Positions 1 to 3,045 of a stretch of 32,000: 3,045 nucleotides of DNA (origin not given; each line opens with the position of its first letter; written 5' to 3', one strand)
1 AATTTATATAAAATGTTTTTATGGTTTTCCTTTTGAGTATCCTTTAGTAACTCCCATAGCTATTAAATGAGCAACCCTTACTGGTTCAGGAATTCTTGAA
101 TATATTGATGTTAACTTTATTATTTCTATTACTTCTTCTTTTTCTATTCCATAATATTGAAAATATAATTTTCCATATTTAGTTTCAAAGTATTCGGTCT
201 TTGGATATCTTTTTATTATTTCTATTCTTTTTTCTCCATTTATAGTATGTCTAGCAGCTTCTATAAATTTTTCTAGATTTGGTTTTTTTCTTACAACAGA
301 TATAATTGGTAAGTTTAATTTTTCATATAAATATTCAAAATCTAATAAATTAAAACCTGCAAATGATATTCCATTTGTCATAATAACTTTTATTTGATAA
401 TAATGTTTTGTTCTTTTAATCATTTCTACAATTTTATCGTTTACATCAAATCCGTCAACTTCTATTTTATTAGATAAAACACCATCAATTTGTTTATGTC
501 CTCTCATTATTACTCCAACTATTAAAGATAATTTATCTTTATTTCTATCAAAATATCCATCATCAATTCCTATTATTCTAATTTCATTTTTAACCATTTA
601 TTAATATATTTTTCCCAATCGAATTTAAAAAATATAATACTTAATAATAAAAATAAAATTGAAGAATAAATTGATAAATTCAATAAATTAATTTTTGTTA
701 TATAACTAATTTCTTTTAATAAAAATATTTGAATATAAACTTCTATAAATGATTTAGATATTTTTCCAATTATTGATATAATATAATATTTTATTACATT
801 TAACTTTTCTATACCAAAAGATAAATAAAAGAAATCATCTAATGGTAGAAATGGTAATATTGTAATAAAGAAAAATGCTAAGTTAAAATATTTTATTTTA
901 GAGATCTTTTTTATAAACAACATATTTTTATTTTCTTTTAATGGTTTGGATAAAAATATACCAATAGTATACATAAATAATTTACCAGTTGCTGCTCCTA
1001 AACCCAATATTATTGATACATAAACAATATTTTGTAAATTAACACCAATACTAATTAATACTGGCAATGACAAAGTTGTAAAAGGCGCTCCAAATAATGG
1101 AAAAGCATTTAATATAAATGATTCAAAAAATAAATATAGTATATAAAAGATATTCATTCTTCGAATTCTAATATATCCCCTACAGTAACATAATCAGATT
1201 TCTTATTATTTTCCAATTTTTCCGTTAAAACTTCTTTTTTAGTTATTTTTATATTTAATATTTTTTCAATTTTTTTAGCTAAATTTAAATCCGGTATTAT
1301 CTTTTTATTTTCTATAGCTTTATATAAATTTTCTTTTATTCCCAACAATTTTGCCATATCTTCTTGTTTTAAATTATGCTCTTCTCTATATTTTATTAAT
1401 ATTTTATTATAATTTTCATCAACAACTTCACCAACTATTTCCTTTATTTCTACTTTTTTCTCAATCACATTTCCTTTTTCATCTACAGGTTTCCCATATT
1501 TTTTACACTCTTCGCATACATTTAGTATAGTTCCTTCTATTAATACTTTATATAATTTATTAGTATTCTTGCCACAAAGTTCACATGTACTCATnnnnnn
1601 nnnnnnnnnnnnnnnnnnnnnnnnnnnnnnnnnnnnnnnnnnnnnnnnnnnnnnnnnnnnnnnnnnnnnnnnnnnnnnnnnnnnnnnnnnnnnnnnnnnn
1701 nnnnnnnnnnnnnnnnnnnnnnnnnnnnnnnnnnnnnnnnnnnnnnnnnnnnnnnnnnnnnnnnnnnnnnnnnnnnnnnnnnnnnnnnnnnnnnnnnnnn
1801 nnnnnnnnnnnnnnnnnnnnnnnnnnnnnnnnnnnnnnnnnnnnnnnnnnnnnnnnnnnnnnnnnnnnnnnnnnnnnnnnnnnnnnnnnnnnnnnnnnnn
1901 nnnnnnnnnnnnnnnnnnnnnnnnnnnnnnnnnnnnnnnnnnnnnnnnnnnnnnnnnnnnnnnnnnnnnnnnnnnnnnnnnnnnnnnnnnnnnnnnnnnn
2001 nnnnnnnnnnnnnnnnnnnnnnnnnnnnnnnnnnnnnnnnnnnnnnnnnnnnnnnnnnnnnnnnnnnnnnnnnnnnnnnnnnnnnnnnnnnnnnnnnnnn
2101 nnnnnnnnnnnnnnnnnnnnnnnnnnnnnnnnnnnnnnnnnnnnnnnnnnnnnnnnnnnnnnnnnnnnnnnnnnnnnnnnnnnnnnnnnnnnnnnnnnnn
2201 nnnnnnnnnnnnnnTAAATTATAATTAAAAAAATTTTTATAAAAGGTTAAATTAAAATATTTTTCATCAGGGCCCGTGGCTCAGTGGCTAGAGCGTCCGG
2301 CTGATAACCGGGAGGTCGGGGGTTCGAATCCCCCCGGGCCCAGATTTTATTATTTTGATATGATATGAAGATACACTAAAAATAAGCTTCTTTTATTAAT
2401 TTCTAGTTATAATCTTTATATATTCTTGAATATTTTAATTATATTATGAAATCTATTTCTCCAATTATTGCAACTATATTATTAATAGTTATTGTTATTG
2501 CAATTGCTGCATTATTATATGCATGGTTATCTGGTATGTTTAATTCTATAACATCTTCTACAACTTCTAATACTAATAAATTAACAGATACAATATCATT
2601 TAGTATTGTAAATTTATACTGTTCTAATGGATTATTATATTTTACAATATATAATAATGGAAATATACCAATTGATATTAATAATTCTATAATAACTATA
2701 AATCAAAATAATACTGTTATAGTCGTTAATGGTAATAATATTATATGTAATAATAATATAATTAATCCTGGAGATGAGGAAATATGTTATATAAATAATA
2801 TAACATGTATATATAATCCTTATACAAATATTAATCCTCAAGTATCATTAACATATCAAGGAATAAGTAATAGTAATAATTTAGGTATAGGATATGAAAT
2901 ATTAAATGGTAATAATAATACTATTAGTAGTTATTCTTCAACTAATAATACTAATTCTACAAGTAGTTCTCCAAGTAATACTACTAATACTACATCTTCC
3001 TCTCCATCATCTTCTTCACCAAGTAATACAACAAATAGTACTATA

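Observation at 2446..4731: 761-aa surface protein combining a type IV pilin-like signal peptide with a DUF2341-like module, wedged between two tRNA genes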

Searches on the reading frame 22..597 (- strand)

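Call 24: search_protein_families(library=pfam, proteins=[window:22-597:-], max_evalue=0.001)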
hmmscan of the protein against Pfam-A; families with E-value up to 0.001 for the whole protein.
window:22-597:- (192 aa): 1 family
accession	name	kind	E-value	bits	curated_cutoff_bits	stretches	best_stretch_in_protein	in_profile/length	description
PF01949.23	Endo_dU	-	8e-60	201.8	32.7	1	5-183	2-181/182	Endonuclease dU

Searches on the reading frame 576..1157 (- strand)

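Call 24: search_protein_families(library=pfam, proteins=[window:576-1157:-], max_evalue=0.001)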
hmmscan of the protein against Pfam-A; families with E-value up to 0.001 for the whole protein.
window:576-1157:- (194 aa): 1 family
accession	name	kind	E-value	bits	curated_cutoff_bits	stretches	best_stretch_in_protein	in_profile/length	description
PF09335.16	VTT_dom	-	9.6e-07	29.8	33.9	1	32-142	5-120/123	VTT domain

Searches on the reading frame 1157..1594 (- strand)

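Call 24: search_protein_families(library=pfam, proteins=[window:1157-1594:-], max_evalue=0.001)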
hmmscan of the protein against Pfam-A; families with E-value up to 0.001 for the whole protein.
window:1157-1594:- (146 aa): 4 families
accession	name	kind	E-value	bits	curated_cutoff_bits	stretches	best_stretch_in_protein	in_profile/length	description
PF01381.28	HTH_3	-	9.3e-12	45.2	23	1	67-118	2-53/55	Helix-turn-helix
PF12844.13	HTH_19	-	1e-07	32.2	30.2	1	66-114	4-49/64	Helix-turn-helix domain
PF24250.1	HVO_2718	-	0.00038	20.7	30.3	0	3-35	17-49/173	Transcription regulator HVO_2718-like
PF15731.11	MqsA_antitoxin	-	0.00064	20.3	30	1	13-109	23-117/131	Antitoxin component of bacterial toxin-antitoxin system, MqsA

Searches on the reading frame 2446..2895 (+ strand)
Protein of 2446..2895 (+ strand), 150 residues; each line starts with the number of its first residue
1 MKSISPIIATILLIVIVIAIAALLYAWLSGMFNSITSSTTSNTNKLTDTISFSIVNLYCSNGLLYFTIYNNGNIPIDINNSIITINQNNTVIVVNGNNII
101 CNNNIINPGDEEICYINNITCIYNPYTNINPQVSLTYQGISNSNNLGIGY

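Call 73: find_homologous_proteins(query=window:2446-2895:+, max_evalue=0.001)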
Query window:2446-2895:+ (150 aa): 57 proteins with E <= 0.001 among 128 candidates.
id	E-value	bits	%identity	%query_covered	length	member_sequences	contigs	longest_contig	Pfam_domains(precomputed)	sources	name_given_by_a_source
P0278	7.4e-30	122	55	81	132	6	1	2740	PF07790.17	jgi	jgi:archaeal flagellin N-terminal-like domain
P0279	3.7e-29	119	57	83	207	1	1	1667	-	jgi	jgi:hypothetical protein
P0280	3.1e-26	110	55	77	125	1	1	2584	PF07790.17,PF01917.22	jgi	-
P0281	7.8e-22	96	60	58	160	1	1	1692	-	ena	-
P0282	8.5e-22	96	51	74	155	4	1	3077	PF07790.17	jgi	jgi:flagellin-like protein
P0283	2.3e-21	94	42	97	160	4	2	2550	PF07790.17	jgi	-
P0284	6.0e-21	93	53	67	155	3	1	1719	-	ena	-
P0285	1.0e-20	92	49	71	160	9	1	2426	-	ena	-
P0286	1.2e-20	92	47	74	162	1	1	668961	-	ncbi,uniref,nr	ncbi:hypothetical protein MJ1_0596 [Nanobdella aerobiophila]|uniref:Archaeal Type IV pilin N-termina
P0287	1.5e-20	92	57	58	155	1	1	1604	-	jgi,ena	jgi:flagellin-like protein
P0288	3.0e-20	91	57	58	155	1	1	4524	PF07790.17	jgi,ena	-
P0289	3.3e-20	90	44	75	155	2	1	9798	-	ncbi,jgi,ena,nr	ncbi:MAG: archaellin/type IV pilin N-terminal domain-containing protein [Candidatus Nanopusillus sp.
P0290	3.5e-20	90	55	58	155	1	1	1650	-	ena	-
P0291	4.2e-20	90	47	83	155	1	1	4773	PF07790.17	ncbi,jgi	jgi:flagellin-like protein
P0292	5.7e-20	90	45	74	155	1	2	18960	-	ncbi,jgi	jgi:flagellin-like protein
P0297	1.1e-19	89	48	75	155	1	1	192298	-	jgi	-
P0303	2.4e-19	88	64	53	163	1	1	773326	-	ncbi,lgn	ncbi:hypothetical protein YN1_1520 [Nanoarchaeota archaeon]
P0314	1.0e-18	86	47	74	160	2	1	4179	-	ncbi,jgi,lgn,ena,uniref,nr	ncbi:pilin subunit UpsA [Candidatus Nanobsidianus stetteri]|jgi:flagellin-like protein|uniref:Archae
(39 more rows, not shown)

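Call 74: find_encoding_contigs(protein=P0303, flank=10000, max_places=2)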
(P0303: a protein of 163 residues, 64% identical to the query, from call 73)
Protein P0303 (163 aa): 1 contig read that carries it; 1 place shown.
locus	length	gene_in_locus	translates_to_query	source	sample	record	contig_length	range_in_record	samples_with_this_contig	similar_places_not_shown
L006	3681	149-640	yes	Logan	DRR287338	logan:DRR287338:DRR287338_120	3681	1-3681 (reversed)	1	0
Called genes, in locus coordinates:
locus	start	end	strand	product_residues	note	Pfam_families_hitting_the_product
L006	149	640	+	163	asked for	-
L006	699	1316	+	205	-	PF06966:DUF1295 (weak), PF04191:PEMT, PF04140:ICMT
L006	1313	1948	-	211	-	PF00702:Hydrolase (weak), PF13419:HAD_2 (weak)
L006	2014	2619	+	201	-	-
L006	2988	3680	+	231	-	?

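Call 75: find_encoding_contigs(protein=P0286, flank=10000, max_places=2)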
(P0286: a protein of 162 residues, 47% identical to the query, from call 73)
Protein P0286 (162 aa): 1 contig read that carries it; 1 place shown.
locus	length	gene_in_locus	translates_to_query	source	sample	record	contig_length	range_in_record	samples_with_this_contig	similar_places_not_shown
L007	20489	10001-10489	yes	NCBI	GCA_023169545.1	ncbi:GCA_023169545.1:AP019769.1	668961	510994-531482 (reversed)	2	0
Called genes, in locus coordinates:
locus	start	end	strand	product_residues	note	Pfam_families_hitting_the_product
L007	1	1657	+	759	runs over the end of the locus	PF01326:PPDK_N, PF00391:PEP-utilizers, PF02896:PEP-utilizers_C, PF03328:HpcH_HpaI (faint)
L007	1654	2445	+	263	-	PF00482:T2SSF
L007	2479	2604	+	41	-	-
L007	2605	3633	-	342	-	PF04055:Radical_SAM, PF08608:Wyosine_form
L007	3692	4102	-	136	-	PF02675:AdoMet_dc (weak)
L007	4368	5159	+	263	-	-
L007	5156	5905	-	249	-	PF04252:SFM1-like (faint)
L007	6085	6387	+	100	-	PF01381:HTH_3 (faint)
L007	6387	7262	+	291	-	PF02629:CoA_binding, PF13380:CoA_binding_2, PF13607:Succ_CoA_lig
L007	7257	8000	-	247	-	-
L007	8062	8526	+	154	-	PF19045:Ligase_CoA_2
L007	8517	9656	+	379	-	PF01925:TauE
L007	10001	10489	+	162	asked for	-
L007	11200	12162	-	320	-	-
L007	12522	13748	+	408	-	-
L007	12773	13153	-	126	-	-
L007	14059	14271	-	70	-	-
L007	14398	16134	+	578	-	PF12161:HsdM_N, PF02384:N6_Mtase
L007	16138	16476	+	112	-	PF04471:Mrr_cat, PF08378:NERD (weak), PF13635:DUF4143 (weak), PF01870:Hjc (faint)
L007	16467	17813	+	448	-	PF01420:Methylase_S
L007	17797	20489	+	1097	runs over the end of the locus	PF04313:HSDR_N, PF04851:ResIII, PF18766:SWI2_SNF2, PF00270:DEAD (faint), PF22679:T1R_D3-like, PF00271:Helicase_C (faint)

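Call 76: find_encoding_contigs(protein=P0297, flank=10000, max_places=1)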
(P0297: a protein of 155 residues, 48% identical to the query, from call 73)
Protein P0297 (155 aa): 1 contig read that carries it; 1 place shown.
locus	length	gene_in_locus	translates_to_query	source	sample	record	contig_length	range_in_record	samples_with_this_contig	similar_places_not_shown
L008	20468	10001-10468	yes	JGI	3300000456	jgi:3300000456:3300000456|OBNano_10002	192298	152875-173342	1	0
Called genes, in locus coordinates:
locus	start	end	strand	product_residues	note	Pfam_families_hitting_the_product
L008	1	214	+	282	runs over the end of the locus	-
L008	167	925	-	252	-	-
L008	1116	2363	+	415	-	PF07690:MFS_1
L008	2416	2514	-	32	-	-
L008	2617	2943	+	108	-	PF13412:HTH_24 (weak), PF01381:HTH_3 (weak)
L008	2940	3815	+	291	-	PF02629:CoA_binding, PF13380:CoA_binding_2, PF13607:Succ_CoA_lig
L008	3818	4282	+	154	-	PF19045:Ligase_CoA_2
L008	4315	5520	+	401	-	-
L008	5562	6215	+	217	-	-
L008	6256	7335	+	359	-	-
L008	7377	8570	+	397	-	-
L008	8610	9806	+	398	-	PF13231:PMT_2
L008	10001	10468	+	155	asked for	-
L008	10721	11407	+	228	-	-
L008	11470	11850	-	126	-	-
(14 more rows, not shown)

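Call 86: find_related_loci(query=L007:1654-2442:+, collection=genome_contigs, flank=8000)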
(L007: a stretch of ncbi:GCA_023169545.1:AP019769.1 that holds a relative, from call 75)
Query L007:1654-2442:+ (263 aa) in genome_contigs; peptide patterns used: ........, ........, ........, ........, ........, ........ (x = any residue, [..] = any of these).
141 stretches matched a pattern; 2 encode a relative of the query (tblastn E <= 1e-3); 2 distinct loci.
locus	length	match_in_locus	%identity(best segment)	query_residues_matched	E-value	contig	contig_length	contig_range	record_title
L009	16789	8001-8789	100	1-263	2e-165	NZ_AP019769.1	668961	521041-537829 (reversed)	Nanobdella aerobiophila strain MJ1 chromosome, complete genome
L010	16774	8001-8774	68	1-258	6e-111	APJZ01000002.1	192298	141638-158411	Candidatus Nanobsidianus stetteri Nst1_C2, whole genome shotgun sequence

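Call 90: search_protein_families(library=ncbifam, proteins=[P0303, P0314, P0286, P0297], max_evalue=0.001)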
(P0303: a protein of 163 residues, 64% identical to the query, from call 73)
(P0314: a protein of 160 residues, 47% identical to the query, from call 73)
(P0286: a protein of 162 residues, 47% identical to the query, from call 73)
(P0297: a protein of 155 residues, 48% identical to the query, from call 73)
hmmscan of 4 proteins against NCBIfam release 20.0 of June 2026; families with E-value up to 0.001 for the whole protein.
P0303 (163 aa): 3 families
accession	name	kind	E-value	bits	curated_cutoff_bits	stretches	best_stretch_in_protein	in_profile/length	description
NF046073.1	UpsA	equivalog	1.1e-22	80.7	130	1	1-154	1-122/136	pilin subunit UpsA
TIGR02537.2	arch_flag_Nterm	domain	8.6e-11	41.1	20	1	2-32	3-33/33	archaellin/type IV pilin N-terminal domain-containing protein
NF046074.1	UpsB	equivalog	3.4e-05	23.9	70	1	2-88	1-86/126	pilin subunit UpsB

P0314 (160 aa): 3 families
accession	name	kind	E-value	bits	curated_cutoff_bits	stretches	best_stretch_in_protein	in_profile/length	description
NF046073.1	UpsA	equivalog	5.8e-40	136.6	130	1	1-156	1-134/136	pilin subunit UpsA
TIGR02537.2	arch_flag_Nterm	domain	2.2e-09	36.7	20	1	2-32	3-33/33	archaellin/type IV pilin N-terminal domain-containing protein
NF046074.1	UpsB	equivalog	3.4e-06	27.2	70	1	2-91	1-90/126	pilin subunit UpsB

P0286 (162 aa): 3 families
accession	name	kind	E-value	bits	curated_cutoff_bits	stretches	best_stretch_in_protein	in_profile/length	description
NF046073.1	UpsA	equivalog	2.7e-25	89.1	130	1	1-156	1-125/136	pilin subunit UpsA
TIGR02537.2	arch_flag_Nterm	domain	2.4e-09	36.5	20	1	2-32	3-33/33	archaellin/type IV pilin N-terminal domain-containing protein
NF046074.1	UpsB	equivalog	0.00036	20.6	70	0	2-91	1-90/126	pilin subunit UpsB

P0297 (155 aa): 3 families
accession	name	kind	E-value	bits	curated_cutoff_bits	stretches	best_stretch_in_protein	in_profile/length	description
NF046073.1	UpsA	equivalog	4.3e-29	101.4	130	1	1-147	1-125/136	pilin subunit UpsA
TIGR02537.2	arch_flag_Nterm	domain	8.1e-10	38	20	1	2-32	3-33/33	archaellin/type IV pilin N-terminal domain-containing protein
NF046074.1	UpsB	equivalog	0.00032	20.8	70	1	2-92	1-91/126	pilin subunit UpsB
